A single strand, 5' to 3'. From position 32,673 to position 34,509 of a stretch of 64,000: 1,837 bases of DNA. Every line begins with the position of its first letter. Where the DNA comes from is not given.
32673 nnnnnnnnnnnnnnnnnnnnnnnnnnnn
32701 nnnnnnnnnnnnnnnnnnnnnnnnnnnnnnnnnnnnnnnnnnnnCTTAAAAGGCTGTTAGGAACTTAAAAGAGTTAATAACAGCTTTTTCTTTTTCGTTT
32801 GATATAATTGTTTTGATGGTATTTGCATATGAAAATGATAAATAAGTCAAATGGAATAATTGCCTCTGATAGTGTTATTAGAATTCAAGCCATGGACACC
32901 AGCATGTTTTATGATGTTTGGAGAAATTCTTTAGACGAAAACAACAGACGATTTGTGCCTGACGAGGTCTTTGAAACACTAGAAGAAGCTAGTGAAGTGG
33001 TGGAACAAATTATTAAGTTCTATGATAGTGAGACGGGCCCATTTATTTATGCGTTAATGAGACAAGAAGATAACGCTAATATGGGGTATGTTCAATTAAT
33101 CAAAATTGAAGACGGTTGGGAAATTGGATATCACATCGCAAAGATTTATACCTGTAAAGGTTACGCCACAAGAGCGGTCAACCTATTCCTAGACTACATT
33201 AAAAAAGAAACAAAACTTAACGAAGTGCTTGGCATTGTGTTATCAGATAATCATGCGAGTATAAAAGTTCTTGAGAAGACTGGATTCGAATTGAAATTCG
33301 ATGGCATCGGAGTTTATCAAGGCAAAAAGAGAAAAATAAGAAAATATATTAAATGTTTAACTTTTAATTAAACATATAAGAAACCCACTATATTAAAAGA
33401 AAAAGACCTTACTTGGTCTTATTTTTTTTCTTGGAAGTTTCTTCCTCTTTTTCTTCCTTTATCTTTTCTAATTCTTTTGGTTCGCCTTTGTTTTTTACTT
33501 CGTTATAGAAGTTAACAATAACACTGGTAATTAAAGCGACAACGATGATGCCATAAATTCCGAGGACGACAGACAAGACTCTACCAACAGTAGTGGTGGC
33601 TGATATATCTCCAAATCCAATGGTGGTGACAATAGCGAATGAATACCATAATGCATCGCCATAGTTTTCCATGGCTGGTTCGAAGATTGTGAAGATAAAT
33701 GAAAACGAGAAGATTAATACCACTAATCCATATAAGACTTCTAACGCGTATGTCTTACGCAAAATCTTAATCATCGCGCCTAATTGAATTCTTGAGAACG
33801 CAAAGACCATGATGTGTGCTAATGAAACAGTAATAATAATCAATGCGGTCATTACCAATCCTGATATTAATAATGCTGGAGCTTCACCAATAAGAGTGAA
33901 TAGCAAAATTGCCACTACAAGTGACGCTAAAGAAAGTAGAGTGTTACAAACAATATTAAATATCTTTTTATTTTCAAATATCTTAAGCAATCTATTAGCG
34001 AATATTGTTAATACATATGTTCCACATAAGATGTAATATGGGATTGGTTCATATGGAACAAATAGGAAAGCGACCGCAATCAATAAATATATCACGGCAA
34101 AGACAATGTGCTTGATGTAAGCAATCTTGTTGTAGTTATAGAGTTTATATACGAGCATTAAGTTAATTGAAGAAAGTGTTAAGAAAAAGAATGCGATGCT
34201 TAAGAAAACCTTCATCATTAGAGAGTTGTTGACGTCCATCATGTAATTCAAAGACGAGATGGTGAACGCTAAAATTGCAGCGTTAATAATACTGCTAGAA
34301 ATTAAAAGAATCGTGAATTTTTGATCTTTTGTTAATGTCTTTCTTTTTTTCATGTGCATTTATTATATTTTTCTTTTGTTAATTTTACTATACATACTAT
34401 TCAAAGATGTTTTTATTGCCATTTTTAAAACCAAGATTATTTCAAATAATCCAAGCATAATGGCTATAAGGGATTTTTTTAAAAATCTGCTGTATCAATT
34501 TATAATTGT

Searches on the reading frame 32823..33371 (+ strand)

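Call 25: search_protein_families(library=pfam, proteins=[window:32823-33371:+], max_evalue=0.00001)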
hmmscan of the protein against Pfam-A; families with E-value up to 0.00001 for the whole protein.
window:32823-33371:+ (182 aa): 3 families
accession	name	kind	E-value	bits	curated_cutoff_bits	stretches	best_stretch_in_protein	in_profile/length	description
PF13302.13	Acetyltransf_3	-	4.9e-19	69.8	25.4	1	38-156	21-138/138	Acetyltransferase (GNAT) domain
PF00583.31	Acetyltransf_1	-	2.7e-09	37.8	20.7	1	66-155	24-116/116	Acetyltransferase (GNAT) family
PF13420.13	Acetyltransf_4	-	1.4e-06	28.8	24.3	1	50-158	27-137/155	Acetyltransferase (GNAT) domain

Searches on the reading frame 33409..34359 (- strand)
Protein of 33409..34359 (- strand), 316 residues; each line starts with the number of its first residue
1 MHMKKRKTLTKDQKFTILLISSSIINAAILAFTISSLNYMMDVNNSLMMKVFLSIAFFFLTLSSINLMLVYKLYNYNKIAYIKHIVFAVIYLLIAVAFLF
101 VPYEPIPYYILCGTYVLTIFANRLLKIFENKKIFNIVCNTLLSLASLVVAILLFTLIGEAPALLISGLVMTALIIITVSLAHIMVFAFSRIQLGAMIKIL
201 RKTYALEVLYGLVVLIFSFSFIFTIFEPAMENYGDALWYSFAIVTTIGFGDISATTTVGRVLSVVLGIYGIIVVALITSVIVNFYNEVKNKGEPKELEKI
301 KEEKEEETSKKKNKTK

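Call 25: search_protein_families(library=pfam, proteins=[window:33409-34359:-], max_evalue=0.00001)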
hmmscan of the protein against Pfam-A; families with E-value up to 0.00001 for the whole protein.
window:33409-34359:- (316 aa): 1 family
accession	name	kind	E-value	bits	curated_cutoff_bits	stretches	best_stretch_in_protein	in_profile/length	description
PF07885.22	Ion_trans_2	-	1.6e-13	50.7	22.5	1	213-285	3-77/79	Ion channel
